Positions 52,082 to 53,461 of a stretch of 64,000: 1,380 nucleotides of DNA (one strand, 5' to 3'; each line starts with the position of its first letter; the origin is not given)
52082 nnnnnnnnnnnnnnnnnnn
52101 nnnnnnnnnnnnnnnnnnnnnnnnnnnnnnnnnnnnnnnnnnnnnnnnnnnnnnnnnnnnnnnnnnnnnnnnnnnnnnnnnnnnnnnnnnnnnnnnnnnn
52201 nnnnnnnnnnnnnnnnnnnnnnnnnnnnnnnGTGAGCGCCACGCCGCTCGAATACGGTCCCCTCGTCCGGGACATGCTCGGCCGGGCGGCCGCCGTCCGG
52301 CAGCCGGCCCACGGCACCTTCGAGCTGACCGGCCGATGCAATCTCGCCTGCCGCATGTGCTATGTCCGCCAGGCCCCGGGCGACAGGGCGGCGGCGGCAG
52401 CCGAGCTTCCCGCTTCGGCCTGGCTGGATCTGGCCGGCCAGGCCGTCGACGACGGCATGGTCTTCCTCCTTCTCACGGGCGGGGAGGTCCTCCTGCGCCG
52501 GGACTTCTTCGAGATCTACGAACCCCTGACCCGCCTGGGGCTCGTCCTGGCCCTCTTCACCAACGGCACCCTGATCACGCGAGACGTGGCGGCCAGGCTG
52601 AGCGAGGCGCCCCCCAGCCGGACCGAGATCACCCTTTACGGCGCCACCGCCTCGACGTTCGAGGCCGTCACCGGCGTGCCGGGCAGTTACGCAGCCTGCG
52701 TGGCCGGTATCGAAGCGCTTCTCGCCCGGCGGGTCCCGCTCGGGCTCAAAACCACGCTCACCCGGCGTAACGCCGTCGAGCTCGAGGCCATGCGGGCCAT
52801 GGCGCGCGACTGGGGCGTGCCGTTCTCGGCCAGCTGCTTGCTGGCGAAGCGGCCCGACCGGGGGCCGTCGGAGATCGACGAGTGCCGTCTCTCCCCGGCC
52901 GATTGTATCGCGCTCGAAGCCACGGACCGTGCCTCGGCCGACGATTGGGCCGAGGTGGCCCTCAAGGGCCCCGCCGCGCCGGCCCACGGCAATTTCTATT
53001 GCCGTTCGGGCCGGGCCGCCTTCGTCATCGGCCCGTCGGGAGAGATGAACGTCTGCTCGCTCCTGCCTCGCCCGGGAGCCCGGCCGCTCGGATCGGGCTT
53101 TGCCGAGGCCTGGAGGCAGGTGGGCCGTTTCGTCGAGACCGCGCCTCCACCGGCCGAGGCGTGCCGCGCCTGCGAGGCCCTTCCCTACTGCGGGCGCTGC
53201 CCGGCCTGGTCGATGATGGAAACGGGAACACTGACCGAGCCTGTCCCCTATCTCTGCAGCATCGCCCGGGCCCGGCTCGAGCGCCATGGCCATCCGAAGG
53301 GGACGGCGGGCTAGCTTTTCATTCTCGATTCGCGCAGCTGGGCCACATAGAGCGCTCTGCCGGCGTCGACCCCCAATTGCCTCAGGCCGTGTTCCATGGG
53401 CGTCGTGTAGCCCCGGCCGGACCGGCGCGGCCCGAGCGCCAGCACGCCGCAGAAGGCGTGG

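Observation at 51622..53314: Compact promoter - precursor - PqqD(RRE) - radical SAM/SPASM cassette: candidate uncharacterised RiPP system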

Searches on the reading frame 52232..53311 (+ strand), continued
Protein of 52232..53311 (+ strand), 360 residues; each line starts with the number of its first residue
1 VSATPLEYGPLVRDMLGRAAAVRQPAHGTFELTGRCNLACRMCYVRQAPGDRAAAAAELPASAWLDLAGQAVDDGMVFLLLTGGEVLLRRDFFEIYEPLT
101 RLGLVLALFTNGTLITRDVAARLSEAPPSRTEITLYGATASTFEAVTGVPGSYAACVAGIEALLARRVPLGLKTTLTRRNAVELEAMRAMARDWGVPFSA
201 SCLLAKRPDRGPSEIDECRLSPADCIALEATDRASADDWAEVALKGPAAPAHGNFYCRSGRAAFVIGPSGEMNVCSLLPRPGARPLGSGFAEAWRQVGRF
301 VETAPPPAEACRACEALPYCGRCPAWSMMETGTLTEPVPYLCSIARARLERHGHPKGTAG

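Call 28: search_protein_families(library=ncbifam, proteins=[L039:6001-7038:+, L054:6001-7038:+, L048:6001-7068:+, L034:6001-6996:+, L075:1668-2669:+], max_evalue=0.1)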
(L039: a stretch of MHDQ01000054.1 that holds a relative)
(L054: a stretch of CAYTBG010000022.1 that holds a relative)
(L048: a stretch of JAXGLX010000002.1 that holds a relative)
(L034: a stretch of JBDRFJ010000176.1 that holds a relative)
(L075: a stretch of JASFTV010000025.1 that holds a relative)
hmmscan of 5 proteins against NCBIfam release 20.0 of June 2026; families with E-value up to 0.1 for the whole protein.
L039:6001-7038:+ (346 aa): 86 families (the best 25 are shown)
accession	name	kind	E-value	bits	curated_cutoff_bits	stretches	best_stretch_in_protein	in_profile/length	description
TIGR04545.1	rSAM_ahbD_hemeb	equivalog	3.4e-36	125.4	500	2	25-191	4-167/339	heme b synthase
TIGR03962.1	mycofact_rSAM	equivalog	1.7e-33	116.2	265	1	19-317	10-310/339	mycofactocin radical SAM maturase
TIGR04055.1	rSAM_NirJ2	equivalog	1.3e-32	113.6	500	2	24-190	3-165/326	putative heme d1 biosynthesis radical SAM protein NirJ2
TIGR04546.1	rSAM_ahbC_deAc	equivalog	1.9e-29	102.7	650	1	25-183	43-197/390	12,18-didecarboxysiroheme deacetylase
TIGR04051.1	rSAM_NirJ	equivalog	3.8e-29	101.8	515.45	1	26-189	7-166/354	heme d1 biosynthesis radical SAM protein NirJ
NF045574.1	sacti_mat_StsB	exception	3.2e-28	98.8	625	1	26-192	101-262/466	StsB family radical SAM/SPASM domain sactipeptide maturase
TIGR04250.1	SCM_rSAM_ScmE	equivalog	5.5e-26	91.3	400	2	25-183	7-162/358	SynChlorMet cassette radical SAM/SPASM protein ScmE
TIGR04054.1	rSAM_NirJ1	equivalog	9.4e-26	90.3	650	1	24-184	39-195/387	putative heme d1 biosynthesis radical SAM protein NirJ1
TIGR04347.1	pseudo_SAM_Halo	equivalog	3.9e-25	88.9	525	1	25-239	42-241/390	TIGR04347 family pseudo-SAM/SPASM protein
TIGR04053.2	TIGR04053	equivalog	2e-24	86.5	395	1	20-192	7-179/366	TIGR04053 family radical SAM/SPASM domain-containing protein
TIGR02109.1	PQQ_syn_pqqE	equivalog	2.4e-23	82.7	381.35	1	19-188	5-171/358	pyrroloquinoline quinone biosynthesis protein PqqE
NF050035.1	rSAM_WgK_link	exception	3.3e-23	82.3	650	1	25-192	13-177/367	radical SAM/SPASM peptide maturase WgkB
TIGR04133.1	rSAM_w_lipo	hypoth_equivalog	4.7e-23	81.7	425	1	25-316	28-327/350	TIGR04133 family radical SAM/SPASM protein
TIGR04251.1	SCM_rSAM_ScmF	equivalog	5.4e-23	82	400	1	25-208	8-191/353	SynChlorMet cassette radical SAM/SPASM protein ScmF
TIGR02668.1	moaA_archaeal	equivalog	3.7e-21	75.4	325.25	1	26-187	15-174/303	GTP 3',8-cyclase MoaA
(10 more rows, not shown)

L054:6001-7038:+ (346 aa): 86 families (the best 25 are shown)
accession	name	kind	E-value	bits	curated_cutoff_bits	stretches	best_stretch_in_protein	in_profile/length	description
TIGR04545.1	rSAM_ahbD_hemeb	equivalog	3.4e-40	138.5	500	2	25-192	4-168/339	heme b synthase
TIGR04055.1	rSAM_NirJ2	equivalog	9e-36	124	500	2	24-190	3-165/326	putative heme d1 biosynthesis radical SAM protein NirJ2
TIGR03962.1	mycofact_rSAM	equivalog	1.2e-32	113.5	265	1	19-317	10-310/339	mycofactocin radical SAM maturase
TIGR04051.1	rSAM_NirJ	equivalog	7.3e-30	104.1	515.45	1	26-190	7-167/354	heme d1 biosynthesis radical SAM protein NirJ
TIGR04546.1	rSAM_ahbC_deAc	equivalog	8e-30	103.9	650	1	24-182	42-196/390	12,18-didecarboxysiroheme deacetylase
NF045574.1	sacti_mat_StsB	exception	2.4e-29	102.5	625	1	25-192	100-262/466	StsB family radical SAM/SPASM domain sactipeptide maturase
TIGR04054.1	rSAM_NirJ1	equivalog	2e-26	92.6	650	1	3-184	19-195/387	putative heme d1 biosynthesis radical SAM protein NirJ1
TIGR04053.2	TIGR04053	equivalog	2.9e-26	92.6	395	1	24-192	11-179/366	TIGR04053 family radical SAM/SPASM domain-containing protein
TIGR04250.1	SCM_rSAM_ScmE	equivalog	6e-26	91.2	400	1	25-184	7-163/358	SynChlorMet cassette radical SAM/SPASM protein ScmE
TIGR03961.1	rSAM_PTO1314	hypoth_equivalog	9.7e-25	87.6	306.05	1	12-193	14-185/332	PTO1314 family radical SAM protein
TIGR04251.1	SCM_rSAM_ScmF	equivalog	6.4e-24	85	400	1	25-208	8-191/353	SynChlorMet cassette radical SAM/SPASM protein ScmF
TIGR04133.1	rSAM_w_lipo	hypoth_equivalog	9.3e-24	84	425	1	25-316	28-327/350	TIGR04133 family radical SAM/SPASM protein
TIGR04347.1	pseudo_SAM_Halo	equivalog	1.5e-23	83.7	525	1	25-195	42-209/390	TIGR04347 family pseudo-SAM/SPASM protein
TIGR02109.1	PQQ_syn_pqqE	equivalog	3.9e-23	82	381.35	1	19-187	5-170/358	pyrroloquinoline quinone biosynthesis protein PqqE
NF050035.1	rSAM_WgK_link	exception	7.5e-22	77.8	650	1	25-193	13-178/367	radical SAM/SPASM peptide maturase WgkB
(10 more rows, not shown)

L048:6001-7068:+ (356 aa): 75 families (the best 25 are shown)
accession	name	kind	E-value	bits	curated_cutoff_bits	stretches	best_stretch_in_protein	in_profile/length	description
TIGR04545.1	rSAM_ahbD_hemeb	equivalog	2.1e-33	116.2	500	1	25-195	4-171/339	heme b synthase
TIGR03962.1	mycofact_rSAM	equivalog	4.5e-31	108.3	265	1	16-318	7-310/339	mycofactocin radical SAM maturase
TIGR04055.1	rSAM_NirJ2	equivalog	4.3e-30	105.4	500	1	25-194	4-169/326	putative heme d1 biosynthesis radical SAM protein NirJ2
TIGR04051.1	rSAM_NirJ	equivalog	3.6e-26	92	515.45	1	27-222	8-199/354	heme d1 biosynthesis radical SAM protein NirJ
TIGR04250.1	SCM_rSAM_ScmE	equivalog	6.1e-26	91.2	400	1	24-183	6-162/358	SynChlorMet cassette radical SAM/SPASM protein ScmE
TIGR04546.1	rSAM_ahbC_deAc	equivalog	7.7e-25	87.5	650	1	26-182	44-193/390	12,18-didecarboxysiroheme deacetylase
NF045574.1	sacti_mat_StsB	exception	1e-24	87.2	625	1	27-219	102-287/466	StsB family radical SAM/SPASM domain sactipeptide maturase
TIGR04053.2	TIGR04053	equivalog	8.6e-24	84.5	395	1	20-194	7-181/366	TIGR04053 family radical SAM/SPASM domain-containing protein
TIGR02109.1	PQQ_syn_pqqE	equivalog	5.8e-23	81.4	381.35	1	19-186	5-169/358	pyrroloquinoline quinone biosynthesis protein PqqE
TIGR04054.1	rSAM_NirJ1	equivalog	8.6e-23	80.6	650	1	6-182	22-193/387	putative heme d1 biosynthesis radical SAM protein NirJ1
TIGR04347.1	pseudo_SAM_Halo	equivalog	1e-22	80.9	525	1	26-192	43-205/390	TIGR04347 family pseudo-SAM/SPASM protein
TIGR02666.1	moaA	equivalog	4.7e-22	78.4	284.05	1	26-213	15-206/336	GTP 3',8-cyclase MoaA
TIGR04133.1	rSAM_w_lipo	hypoth_equivalog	6.9e-22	77.8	425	1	26-318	29-328/350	TIGR04133 family radical SAM/SPASM protein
TIGR04251.1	SCM_rSAM_ScmF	equivalog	5.9e-21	75.2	400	1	27-187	10-170/353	SynChlorMet cassette radical SAM/SPASM protein ScmF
TIGR02668.1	moaA_archaeal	equivalog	1.5e-20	73.4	325.25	1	25-190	14-178/303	GTP 3',8-cyclase MoaA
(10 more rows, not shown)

L034:6001-6996:+ (332 aa): 75 families (the best 25 are shown)
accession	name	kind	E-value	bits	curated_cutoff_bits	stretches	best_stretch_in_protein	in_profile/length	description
TIGR04545.1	rSAM_ahbD_hemeb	equivalog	8.2e-38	130.7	500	2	14-180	5-168/339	heme b synthase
TIGR03962.1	mycofact_rSAM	equivalog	5.6e-36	124.4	265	1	7-305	10-310/339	mycofactocin radical SAM maturase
TIGR04055.1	rSAM_NirJ2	equivalog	3.6e-35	122.1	500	1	15-311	6-307/326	putative heme d1 biosynthesis radical SAM protein NirJ2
NF045574.1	sacti_mat_StsB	exception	1.6e-27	96.5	625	1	15-315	102-403/466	StsB family radical SAM/SPASM domain sactipeptide maturase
TIGR04051.1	rSAM_NirJ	equivalog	1.4e-26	93.3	515.45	1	15-179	8-168/354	heme d1 biosynthesis radical SAM protein NirJ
TIGR04546.1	rSAM_ahbC_deAc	equivalog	1.5e-26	93.1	650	1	13-168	43-191/390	12,18-didecarboxysiroheme deacetylase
TIGR04054.1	rSAM_NirJ1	equivalog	2.3e-24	85.8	650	1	12-170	39-190/387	putative heme d1 biosynthesis radical SAM protein NirJ1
TIGR04053.2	TIGR04053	equivalog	9.3e-24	84.3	395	1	8-180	7-179/366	TIGR04053 family radical SAM/SPASM domain-containing protein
TIGR04347.1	pseudo_SAM_Halo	equivalog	1e-23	84.3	525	1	14-183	43-209/390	TIGR04347 family pseudo-SAM/SPASM protein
NF012164.0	AlbA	equivalog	1.4e-21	76.5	850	1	7-265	111-363/442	subtilosin maturase AlbA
TIGR04133.1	rSAM_w_lipo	hypoth_equivalog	1.1e-20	73.9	425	1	14-305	29-328/350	TIGR04133 family radical SAM/SPASM protein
TIGR04250.1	SCM_rSAM_ScmE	equivalog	3.2e-19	69.1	400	1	13-175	7-163/358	SynChlorMet cassette radical SAM/SPASM protein ScmE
TIGR02668.1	moaA_archaeal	equivalog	3.5e-19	68.9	325.25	1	13-180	14-180/303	GTP 3',8-cyclase MoaA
TIGR04251.1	SCM_rSAM_ScmF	equivalog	4.2e-19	69.2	400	1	15-180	10-175/353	SynChlorMet cassette radical SAM/SPASM protein ScmF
NF050035.1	rSAM_WgK_link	exception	3.9e-18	65.6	650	1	12-171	12-165/367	radical SAM/SPASM peptide maturase WgkB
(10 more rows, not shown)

L075:1668-2669:+ (334 aa): 83 families (the best 25 are shown)
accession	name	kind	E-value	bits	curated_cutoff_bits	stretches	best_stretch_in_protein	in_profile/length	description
TIGR04545.1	rSAM_ahbD_hemeb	equivalog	8.8e-38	130.6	500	2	14-179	5-167/339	heme b synthase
TIGR03962.1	mycofact_rSAM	equivalog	5.6e-35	121.1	265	1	7-305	10-310/339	mycofactocin radical SAM maturase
TIGR04055.1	rSAM_NirJ2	equivalog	1.7e-32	113.2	500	2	14-179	5-166/326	putative heme d1 biosynthesis radical SAM protein NirJ2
TIGR04051.1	rSAM_NirJ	equivalog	5.7e-30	104.5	515.45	1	15-179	8-168/354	heme d1 biosynthesis radical SAM protein NirJ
NF045574.1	sacti_mat_StsB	exception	4.4e-29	101.6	625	1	16-179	103-261/466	StsB family radical SAM/SPASM domain sactipeptide maturase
TIGR04546.1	rSAM_ahbC_deAc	equivalog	4.2e-28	98.2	650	1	14-171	44-197/390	12,18-didecarboxysiroheme deacetylase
TIGR04054.1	rSAM_NirJ1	equivalog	6.5e-27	94.1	650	1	15-174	42-197/387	putative heme d1 biosynthesis radical SAM protein NirJ1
TIGR04347.1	pseudo_SAM_Halo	equivalog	3.5e-25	89.1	525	1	14-184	43-210/390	TIGR04347 family pseudo-SAM/SPASM protein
TIGR04053.2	TIGR04053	equivalog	2e-22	80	395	1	13-180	12-179/366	TIGR04053 family radical SAM/SPASM domain-containing protein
TIGR02109.1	PQQ_syn_pqqE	equivalog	2.2e-22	79.5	381.35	1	7-178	5-173/358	pyrroloquinoline quinone biosynthesis protein PqqE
TIGR04250.1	SCM_rSAM_ScmE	equivalog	9e-22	77.4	400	1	8-176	2-168/358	SynChlorMet cassette radical SAM/SPASM protein ScmE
TIGR04133.1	rSAM_w_lipo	hypoth_equivalog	4e-21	75.3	425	1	14-304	29-327/350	TIGR04133 family radical SAM/SPASM protein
TIGR03961.1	rSAM_PTO1314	hypoth_equivalog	7e-21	74.9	306.05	1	3-181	17-185/332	PTO1314 family radical SAM protein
TIGR02668.1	moaA_archaeal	equivalog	2e-20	73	325.25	1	13-179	14-179/303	GTP 3',8-cyclase MoaA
TIGR04251.1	SCM_rSAM_ScmF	equivalog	3.1e-20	72.9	400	1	15-195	10-190/353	SynChlorMet cassette radical SAM/SPASM protein ScmF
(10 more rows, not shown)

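Call 42: find_encoding_contigs(protein=P0009, flank=8000, max_places=2)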
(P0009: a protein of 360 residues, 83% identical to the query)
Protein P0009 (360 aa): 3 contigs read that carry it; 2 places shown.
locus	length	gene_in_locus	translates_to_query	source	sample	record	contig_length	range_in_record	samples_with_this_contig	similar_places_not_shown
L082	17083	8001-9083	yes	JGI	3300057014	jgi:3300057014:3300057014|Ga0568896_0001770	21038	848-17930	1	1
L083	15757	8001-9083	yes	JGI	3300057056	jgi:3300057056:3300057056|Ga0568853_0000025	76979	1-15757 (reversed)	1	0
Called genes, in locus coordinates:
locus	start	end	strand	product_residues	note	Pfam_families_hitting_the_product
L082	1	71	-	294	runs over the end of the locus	PF04015:DUF362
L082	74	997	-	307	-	PF20244:DUF6599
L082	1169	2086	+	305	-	PF06983:3-dmu-9_3-mt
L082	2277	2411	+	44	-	-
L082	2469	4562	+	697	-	PF10459:Peptidase_S46, PF13365:Trypsin_2 (faint)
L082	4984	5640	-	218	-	-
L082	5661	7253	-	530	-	-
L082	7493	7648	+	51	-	-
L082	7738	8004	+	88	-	PF05402:PqqD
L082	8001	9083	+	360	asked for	PF04055:Radical_SAM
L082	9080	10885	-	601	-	PF13180:PDZ_2 (weak), PF17820:PDZ_6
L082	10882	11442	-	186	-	PF03130:HEAT_PBS (faint), PF02985:HEAT (faint), PF13646:HEAT_2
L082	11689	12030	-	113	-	-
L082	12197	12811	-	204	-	PF00881:Nitroreductase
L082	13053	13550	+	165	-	PF00719:Pyrophosphatase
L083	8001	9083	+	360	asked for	PF04055:Radical_SAM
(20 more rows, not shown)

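Call 43: find_encoding_contigs(protein=P0014, flank=8000, max_places=2)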
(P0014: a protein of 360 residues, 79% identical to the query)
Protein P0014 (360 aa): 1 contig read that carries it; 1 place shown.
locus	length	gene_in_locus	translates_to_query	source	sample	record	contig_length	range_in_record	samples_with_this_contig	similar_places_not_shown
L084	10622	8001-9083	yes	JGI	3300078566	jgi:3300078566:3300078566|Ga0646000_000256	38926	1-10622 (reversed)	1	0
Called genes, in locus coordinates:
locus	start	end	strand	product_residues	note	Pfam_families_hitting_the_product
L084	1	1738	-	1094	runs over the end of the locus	PF00930:DPPIV_N (faint), PF26549:Tricorn_N, PF07676:PD40, PF26549:Tricorn_N, PF26550:Tricorn_2nd, PF07676:PD40 (weak), PF14684:Tricorn_C1, PF03572:Peptidase_S41, +1 more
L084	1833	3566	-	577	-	PF00144:Beta-lactamase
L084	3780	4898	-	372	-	-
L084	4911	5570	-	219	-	-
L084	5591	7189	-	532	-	-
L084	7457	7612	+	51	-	-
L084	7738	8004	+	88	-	PF05402:PqqD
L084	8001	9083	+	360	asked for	PF04055:Radical_SAM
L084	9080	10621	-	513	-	?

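Call 46: predict_structure(alignment_id=A2)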
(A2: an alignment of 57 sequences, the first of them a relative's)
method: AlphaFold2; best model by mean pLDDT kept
length: 360 residues; sequences in the alignment: 57
mean_pLDDT: 86.1   pTM: 0.87
mean pLDDT of the five models: 86.1, 84.0, 81.7, 79.7, 71.9
residues with pLDDT >= 90: 195; 70-90: 124; 50-70: 21; < 50: 20
segments of 3 or more residues with pLDDT < 50: 1-7, 236-240, 248-250, 357-360
pLDDT, mean of each block of 10 residues (from residue 1): 44 81 91 92 81 93 98 94 93 97 93 97 95 95 94 98 97 92 95 93 84 87 84 55 49 68 92 87 95 93 88 83 83 89 88 60
secondary structure, 60 per line:
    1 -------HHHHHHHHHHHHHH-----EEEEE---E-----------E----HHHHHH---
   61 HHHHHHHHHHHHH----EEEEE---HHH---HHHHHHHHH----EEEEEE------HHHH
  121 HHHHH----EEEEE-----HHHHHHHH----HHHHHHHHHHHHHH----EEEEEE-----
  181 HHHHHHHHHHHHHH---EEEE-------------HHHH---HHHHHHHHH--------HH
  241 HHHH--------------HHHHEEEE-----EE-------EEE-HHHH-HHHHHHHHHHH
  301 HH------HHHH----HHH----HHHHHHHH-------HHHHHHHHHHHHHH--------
elements in order: H8-21 E27-31 H52-57 H61-73 E78-82 H92-100 E105-110 H117-125 E130-134 H140-147 H152-165 E170-175 H181-194 E198-201 H215-218 H222-230 H239-244 H259-262 E263-266 E281-283 H285-288 H290-302 H309-312 H324-331 H339-352
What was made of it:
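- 52232..53314 (+): Radical SAM/SPASM peptide maturase (360 aa); GTG start overlaps the PqqD stop (GTGA). AlphaFold2 model has pLDDT 86 (call 46).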

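Call 49: fold_search(model_id=the predicted structure, library=pdb)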
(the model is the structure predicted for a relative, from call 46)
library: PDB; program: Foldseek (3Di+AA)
matches with E <= 10: 1397; with E <= 0.001: 123
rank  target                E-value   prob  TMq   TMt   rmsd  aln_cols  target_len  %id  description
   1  6efn                  8.4e-13  1.00  0.59  0.56   4.4       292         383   21  Structure of a RiPP maturase, SkfB (released 2018-10-24)
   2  6c8v                  3.6e-11  1.00  0.58  0.66   6.9       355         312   20  X-ray structure of PqqE from Methylobacterium extorquens (released 2018-02-14)
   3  7vob                  7.6e-11  1.00  0.59  0.64   8.6       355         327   20  The crystal structure of a Radical SAM Enzyme BlsE involved in the Biosynthesis of Blasticidin S (released 2022-05-04)
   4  5v1s_A                2.9e-10  1.00  0.69  0.60   5.5       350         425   14  Crystal structure of Streptococcus suis SuiB bound to S-adenosylmethionine (released 2017-08-30)
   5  5v1t_A                3.1e-10  1.00  0.68  0.57   6.8       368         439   14  Crystal structure of Streptococcus suis SuiB bound to precursor peptide SuiA (released 2017-08-30)
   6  2fb2_B                4.3e-10  1.00  0.56  0.61   6.2       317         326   15  Structure of the MoaA Arg17/266/268/Ala triple mutant (released 2006-05-09)
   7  5v1q_B                5.2e-10  1.00  0.69  0.58   8.1       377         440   14  Crystal structure of Streptococcus suis SuiB (released 2017-08-30)
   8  5v1s_B                5.5e-10  1.00  0.67  0.58   5.5       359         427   14  Crystal structure of Streptococcus suis SuiB bound to S-adenosylmethionine (released 2017-08-30)
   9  5v1q_A                9.2e-10  1.00  0.68  0.58   5.1       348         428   15  Crystal structure of Streptococcus suis SuiB (released 2017-08-30)
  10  1tv7_A                1.4e-09  1.00  0.55  0.59   7.9       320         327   13  Structure of the S-adenosylmethionine dependent Enzyme MoaA (released 2004-08-31)
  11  8ai4_A                2.3e-09  1.00  0.45  0.50   5.0       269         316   17  Crystal structure of radical SAM epimerase EpeE C223A mutant from Bacillus subtilis with [4Fe-4S] clusters, S-adenosyl (released 2024-01-10)
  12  8ai4_B                5.5e-09  1.00  0.50  0.55   5.0       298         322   15  Crystal structure of radical SAM epimerase EpeE C223A mutant from Bacillus subtilis with [4Fe-4S] clusters, S-adenosyl (released 2024-01-10)
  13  2fb2_A                7.0e-09  1.00  0.56  0.61   5.0       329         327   14  Structure of the MoaA Arg17/266/268/Ala triple mutant (released 2006-05-09)
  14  8ai2_B                7.4e-09  1.00  0.49  0.54   5.1       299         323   14  Crystal structure of radical SAM epimerase EpeE from Bacillus subtilis with [4Fe-4S] clusters, S-adenosyl-L-homocystei (released 2024-01-10)
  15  8ai3_B                9.3e-09  1.00  0.50  0.55   5.0       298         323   15  Crystal structure of radical SAM epimerase EpeE C223A mutant from Bacillus subtilis with [4Fe-4S] clusters and S-adeno (released 2024-01-10)
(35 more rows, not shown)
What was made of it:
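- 52232..53314 (+): Nearest folds are SkfB, PqqE, BlsE and SuiB (call 49).
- SuiB (Lys-Trp C-C cross-link), PqqE (C-C) and the epimerase EpeE are among the nearest folds (call 49).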

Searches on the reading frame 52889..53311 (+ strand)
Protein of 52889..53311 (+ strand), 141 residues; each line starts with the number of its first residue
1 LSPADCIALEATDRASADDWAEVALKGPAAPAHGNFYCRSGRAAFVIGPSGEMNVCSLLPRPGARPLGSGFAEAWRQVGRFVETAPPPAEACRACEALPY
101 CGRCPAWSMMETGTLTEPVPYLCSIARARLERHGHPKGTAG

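Call 50: search_protein_families(library=ncbifam, proteins=[window:52889-53311:+], max_evalue=10)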
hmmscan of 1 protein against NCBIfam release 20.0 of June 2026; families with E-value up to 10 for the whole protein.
seq(141 aa): 11 families
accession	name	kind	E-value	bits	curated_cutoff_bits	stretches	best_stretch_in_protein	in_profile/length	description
TIGR04085.1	rSAM_more_4Fe4S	domain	1.8e-07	31.5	27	1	38-123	1-93/93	SPASM domain-containing protein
TIGR04064.1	rSAM_nif11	equivalog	0.0061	15.3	518.7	1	35-131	331-427/459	nif11-like peptide radical SAM maturase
TIGR03962.1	mycofact_rSAM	equivalog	0.0091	15.2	265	1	31-119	234-328/339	mycofactocin radical SAM maturase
TIGR04250.1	SCM_rSAM_ScmE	equivalog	0.011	14.6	400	1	90-123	312-346/358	SynChlorMet cassette radical SAM/SPASM protein ScmE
TIGR04340.1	rSAM_ACGX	hypoth_equivalog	0.025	13.8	400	1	38-118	253-333/341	radical SAM/SPASM domain protein, ACGX system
TIGR03974.1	rSAM_six_Cys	equivalog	0.033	13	425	1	79-131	390-443/451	thioether cross-link-forming SCIFF peptide maturase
TIGR04055.1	rSAM_NirJ2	equivalog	0.087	12.3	500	1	38-108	236-307/326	putative heme d1 biosynthesis radical SAM protein NirJ2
TIGR04545.1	rSAM_ahbD_hemeb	equivalog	0.16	11.4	500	1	38-121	249-334/339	heme b synthase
TIGR04163.1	rSAM_cobopep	equivalog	0.16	10.7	375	1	86-124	368-406/428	peptide-modifying radical SAM enzyme CbpB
TIGR03978.1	rSAM_paired_1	equivalog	0.25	10.1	370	1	91-118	403-430/466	His-Xaa-Ser system radical SAM maturase HxsB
TIGR04463.1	rSAM_vs_C_rich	equivalog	0.27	10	525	1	44-110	329-399/438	TIGR04463 family radical SAM/SPASM RiPP maturase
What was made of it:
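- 53000..53257 (+): SPASM auxiliary-cluster region: C257-X12-G-X4-C275 ... C311-X2-C314-X5-C320-X2-C323 ... C342. TIGR04085 passes its cut-off (call 50).
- On RRE-dependent radical SAM/SPASM RiPP systems (general kind): TIGR04085 scores 31.5 against a cut-off of 27 on the C-terminal 141 aa (call 50).
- On Sactipeptide / ranthipeptide: The SCIFF maturase scores 13 against 425 on the C-terminus (call 50).
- Checked: SPASM domain: the C-terminal 141 aa pass NCBIfam TIGR04085 (31.5 bits, cut-off 27; call 50).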

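Call 51: search_protein_families(library=pfam, proteins=[window:52889-53311:+], max_evalue=10)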
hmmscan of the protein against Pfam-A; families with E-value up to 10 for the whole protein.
seq(141 aa): 0 families
